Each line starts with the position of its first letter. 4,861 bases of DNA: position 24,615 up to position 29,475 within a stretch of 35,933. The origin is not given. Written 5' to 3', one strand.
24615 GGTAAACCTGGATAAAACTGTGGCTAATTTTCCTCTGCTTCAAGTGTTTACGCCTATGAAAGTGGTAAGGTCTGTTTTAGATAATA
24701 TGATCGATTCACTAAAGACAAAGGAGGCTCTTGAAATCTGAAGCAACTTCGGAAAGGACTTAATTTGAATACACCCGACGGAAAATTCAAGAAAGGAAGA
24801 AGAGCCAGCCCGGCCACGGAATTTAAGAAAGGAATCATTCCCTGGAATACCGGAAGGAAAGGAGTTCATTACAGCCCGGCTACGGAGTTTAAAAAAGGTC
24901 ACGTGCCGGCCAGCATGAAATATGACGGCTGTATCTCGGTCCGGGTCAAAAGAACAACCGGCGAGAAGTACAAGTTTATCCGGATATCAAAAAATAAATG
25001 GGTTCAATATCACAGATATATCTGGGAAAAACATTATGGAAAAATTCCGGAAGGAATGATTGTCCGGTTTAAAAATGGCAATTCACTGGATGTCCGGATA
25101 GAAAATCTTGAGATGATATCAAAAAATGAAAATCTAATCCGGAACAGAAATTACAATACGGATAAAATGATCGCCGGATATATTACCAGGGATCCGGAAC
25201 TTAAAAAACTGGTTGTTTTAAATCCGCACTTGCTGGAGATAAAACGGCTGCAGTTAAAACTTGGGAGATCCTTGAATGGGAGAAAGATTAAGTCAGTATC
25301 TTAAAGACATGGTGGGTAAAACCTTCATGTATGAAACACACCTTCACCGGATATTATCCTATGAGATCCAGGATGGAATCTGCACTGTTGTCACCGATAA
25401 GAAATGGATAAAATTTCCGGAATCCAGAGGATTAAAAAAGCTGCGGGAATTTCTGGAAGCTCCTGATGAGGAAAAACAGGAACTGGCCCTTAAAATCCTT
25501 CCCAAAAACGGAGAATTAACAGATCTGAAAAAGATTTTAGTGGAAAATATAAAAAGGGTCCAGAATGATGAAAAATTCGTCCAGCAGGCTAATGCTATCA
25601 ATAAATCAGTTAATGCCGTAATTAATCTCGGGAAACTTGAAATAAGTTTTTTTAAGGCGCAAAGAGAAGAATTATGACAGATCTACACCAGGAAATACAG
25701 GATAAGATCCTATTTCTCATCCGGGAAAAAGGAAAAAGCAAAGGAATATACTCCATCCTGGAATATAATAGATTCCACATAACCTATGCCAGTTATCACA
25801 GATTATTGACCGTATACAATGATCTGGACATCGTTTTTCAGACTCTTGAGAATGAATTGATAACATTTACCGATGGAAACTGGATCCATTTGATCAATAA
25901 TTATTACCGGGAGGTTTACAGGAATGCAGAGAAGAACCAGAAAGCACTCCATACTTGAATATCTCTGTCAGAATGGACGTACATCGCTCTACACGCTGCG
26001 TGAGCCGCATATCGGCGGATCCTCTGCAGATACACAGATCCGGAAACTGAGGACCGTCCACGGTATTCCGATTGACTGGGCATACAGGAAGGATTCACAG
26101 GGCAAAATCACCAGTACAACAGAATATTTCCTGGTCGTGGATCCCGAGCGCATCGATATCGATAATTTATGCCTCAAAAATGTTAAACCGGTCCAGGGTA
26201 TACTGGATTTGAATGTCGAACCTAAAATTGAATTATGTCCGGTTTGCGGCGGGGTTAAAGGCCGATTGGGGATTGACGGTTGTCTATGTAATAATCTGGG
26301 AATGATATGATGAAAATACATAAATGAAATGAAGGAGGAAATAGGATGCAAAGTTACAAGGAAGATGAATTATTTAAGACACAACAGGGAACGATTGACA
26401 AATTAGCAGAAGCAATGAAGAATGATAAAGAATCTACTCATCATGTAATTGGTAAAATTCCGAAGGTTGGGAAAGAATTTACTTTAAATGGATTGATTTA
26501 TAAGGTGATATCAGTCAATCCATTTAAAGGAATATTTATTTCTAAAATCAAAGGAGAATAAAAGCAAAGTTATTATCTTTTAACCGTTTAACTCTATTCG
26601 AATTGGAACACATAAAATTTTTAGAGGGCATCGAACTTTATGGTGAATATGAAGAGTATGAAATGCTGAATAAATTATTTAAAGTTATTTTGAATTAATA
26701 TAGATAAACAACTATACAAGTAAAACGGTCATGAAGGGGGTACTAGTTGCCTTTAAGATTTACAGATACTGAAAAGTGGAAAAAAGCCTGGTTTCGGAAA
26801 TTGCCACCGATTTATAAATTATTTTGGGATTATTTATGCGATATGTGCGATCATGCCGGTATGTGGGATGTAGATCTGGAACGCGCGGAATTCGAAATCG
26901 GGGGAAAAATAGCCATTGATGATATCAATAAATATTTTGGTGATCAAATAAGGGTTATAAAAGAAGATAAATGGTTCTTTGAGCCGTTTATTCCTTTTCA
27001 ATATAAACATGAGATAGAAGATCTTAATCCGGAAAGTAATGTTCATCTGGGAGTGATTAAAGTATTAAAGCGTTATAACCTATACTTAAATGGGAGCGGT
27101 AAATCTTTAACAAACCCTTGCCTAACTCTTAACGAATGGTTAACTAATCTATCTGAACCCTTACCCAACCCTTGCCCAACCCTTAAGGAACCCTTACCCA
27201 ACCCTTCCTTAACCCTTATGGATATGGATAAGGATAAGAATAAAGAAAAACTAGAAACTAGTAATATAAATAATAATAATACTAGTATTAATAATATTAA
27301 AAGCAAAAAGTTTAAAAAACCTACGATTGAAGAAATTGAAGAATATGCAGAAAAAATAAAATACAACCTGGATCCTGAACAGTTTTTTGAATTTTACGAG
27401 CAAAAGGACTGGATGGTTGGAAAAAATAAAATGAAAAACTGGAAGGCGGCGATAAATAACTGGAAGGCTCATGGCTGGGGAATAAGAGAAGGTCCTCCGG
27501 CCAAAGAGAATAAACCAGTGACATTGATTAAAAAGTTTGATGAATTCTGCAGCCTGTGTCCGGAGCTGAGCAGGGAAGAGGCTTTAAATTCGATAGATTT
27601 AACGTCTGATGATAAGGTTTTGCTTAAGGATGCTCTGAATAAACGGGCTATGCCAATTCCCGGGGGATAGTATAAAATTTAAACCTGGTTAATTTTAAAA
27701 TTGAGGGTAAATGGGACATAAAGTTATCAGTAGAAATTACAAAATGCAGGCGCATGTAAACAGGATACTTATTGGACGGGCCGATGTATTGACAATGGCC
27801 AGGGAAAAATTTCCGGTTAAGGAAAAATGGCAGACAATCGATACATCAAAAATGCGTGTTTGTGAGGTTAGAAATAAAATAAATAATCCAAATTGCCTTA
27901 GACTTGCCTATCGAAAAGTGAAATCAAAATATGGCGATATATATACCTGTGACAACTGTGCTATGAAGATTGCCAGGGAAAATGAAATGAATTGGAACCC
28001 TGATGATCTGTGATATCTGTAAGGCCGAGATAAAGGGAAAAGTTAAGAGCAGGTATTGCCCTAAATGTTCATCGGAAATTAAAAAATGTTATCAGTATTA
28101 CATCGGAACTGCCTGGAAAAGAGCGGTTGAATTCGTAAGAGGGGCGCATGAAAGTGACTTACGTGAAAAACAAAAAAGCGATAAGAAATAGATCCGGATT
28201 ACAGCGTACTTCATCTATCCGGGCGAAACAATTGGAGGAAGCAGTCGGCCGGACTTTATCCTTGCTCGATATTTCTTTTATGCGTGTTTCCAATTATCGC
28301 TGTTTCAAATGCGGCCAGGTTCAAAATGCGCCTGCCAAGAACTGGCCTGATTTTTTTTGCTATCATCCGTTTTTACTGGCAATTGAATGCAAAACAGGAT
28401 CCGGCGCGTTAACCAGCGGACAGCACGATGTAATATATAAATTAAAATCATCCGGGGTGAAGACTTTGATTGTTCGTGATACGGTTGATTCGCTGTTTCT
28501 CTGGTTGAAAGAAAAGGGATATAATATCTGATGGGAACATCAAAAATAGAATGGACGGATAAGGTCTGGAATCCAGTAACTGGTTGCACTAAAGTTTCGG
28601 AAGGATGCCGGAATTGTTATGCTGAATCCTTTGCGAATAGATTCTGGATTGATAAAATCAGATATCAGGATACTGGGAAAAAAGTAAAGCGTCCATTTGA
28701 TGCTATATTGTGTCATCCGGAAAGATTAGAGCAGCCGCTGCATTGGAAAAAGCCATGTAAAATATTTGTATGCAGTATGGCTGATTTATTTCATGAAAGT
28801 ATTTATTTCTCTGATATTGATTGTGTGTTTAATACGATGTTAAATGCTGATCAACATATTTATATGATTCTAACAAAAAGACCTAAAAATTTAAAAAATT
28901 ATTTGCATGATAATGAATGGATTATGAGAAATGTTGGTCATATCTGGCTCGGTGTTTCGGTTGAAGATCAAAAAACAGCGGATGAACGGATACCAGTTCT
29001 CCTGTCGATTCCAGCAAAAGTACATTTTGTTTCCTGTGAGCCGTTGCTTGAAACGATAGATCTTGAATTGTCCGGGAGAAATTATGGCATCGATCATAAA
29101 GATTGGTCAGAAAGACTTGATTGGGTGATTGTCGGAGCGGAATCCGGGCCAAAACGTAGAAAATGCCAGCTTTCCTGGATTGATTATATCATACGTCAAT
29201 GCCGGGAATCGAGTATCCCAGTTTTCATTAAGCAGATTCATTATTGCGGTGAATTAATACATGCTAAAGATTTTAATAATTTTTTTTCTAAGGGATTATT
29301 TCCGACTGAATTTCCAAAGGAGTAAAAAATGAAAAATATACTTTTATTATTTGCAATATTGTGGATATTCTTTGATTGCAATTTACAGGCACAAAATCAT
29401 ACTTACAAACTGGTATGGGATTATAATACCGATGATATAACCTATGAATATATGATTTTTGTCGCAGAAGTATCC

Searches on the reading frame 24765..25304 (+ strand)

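Call 53: search_protein_families(library=pfam, proteins=[window:24765-25304:+], max_evalue=0.01)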
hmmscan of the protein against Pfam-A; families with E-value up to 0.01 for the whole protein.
window:24765-25304:+ (179 aa): 1 family
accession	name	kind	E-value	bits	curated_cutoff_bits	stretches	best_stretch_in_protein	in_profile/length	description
PF13392.12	HNH_3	-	5.9e-18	64.7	24.8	1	82-123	3-44/46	HNH endonuclease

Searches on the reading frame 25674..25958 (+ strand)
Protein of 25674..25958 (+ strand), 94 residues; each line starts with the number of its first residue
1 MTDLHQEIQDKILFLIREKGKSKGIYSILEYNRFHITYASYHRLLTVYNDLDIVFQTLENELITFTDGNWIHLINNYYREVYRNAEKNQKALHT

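Call 72: find_encoding_contigs(protein=window:25674-25958:+, flank=6000, max_places=10)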
Protein window:25674-25958:+ (94 aa): 17 contigs read that carry it; 1 place shown.
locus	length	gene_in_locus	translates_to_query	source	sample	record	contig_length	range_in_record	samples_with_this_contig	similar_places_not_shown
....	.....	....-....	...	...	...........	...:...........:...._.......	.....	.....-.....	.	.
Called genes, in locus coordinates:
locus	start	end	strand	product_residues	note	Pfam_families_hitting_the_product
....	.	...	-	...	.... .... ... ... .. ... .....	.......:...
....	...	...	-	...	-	-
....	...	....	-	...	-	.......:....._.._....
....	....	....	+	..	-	-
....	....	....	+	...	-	-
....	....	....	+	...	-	-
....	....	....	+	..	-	-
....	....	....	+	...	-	-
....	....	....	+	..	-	-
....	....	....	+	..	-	-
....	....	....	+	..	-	-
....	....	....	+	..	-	-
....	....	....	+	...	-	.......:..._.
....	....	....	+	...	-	-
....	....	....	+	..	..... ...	-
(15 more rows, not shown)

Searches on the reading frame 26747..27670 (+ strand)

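Call 14: search_protein_families(library=phrogs, proteins=[window:26747-27670:+], max_evalue=0.01)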
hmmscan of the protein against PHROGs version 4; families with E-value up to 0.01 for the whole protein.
window:26747-27670:+ (307 aa): 2 families
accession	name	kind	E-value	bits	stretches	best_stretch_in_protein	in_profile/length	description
phrog_15768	-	unknown function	2.5e-19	71.2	1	162-241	102-182/228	-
phrog_28809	-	unknown function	6.6e-05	23.7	1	157-242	107-183/211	-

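Call 53: search_protein_families(library=pfam, proteins=[window:26747-27670:+], max_evalue=0.01)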
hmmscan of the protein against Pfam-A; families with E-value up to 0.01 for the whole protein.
window:26747-27670:+ (307 aa): 0 families

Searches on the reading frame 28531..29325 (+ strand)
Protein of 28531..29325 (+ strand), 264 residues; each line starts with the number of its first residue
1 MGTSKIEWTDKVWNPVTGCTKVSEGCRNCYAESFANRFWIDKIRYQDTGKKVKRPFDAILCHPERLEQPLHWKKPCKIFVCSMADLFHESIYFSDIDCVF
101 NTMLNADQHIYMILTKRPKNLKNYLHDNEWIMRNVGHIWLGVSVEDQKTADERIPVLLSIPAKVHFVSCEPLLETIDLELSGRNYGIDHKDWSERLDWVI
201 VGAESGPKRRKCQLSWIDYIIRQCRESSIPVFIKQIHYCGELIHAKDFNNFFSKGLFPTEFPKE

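Call 14: search_protein_families(library=phrogs, proteins=[window:28531-29325:+], max_evalue=0.01)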
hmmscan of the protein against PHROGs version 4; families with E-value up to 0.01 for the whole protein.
window:28531-29325:+ (264 aa): 1 family
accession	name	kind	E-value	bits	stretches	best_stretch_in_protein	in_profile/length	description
phrog_2045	-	unknown function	1.1e-86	291.9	1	2-236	3-231/299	-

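Call 32: find_related_loci(query=window:28531-29325:+, collection=viral_contigs, flank=10000)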
Query window:28531-29325:+ (264 aa) in viral_contigs; peptide patterns used: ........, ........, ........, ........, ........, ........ (x = any residue, [..] = any of these).
83 stretches matched a pattern; 78 encode a relative of the query (tblastn E <= 1e-3); 78 distinct loci.
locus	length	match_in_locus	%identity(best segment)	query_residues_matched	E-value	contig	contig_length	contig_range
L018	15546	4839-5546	51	1-254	4e-77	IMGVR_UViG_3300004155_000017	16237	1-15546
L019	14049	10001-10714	50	1-243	7e-71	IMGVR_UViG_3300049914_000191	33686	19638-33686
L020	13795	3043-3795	46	4-236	3e-66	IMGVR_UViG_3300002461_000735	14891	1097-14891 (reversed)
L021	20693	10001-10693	47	1-235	9e-66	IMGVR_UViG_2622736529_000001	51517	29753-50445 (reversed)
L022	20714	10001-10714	45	4-236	3e-63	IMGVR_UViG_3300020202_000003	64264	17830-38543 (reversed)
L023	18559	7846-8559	46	3-248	2e-63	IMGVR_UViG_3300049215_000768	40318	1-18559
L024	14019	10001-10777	42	1-236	4e-63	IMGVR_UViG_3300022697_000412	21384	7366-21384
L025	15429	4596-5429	43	3-250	2e-61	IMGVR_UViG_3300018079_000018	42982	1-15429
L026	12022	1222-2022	41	1-242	6e-61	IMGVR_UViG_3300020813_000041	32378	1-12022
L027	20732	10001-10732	45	4-235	8e-61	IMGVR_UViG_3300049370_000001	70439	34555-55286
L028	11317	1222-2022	41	1-242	6e-61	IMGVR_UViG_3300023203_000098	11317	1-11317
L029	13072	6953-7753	41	1-242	4e-60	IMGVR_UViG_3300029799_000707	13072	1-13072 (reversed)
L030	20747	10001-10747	44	3-236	3e-60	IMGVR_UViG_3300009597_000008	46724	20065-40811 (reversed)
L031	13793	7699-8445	44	3-236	3e-60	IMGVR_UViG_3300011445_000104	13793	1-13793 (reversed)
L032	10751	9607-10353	44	3-236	3e-60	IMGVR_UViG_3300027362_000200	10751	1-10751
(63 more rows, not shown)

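Call 53: search_protein_families(library=pfam, proteins=[window:28531-29325:+], max_evalue=0.01)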
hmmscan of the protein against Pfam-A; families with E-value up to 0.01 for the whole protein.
window:28531-29325:+ (264 aa): 1 family
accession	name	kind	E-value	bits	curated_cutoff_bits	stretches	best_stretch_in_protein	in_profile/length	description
PF07505.17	DUF5131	-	6.2e-77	258.8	28.9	1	4-236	2-215/243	Protein of unknown function (DUF5131)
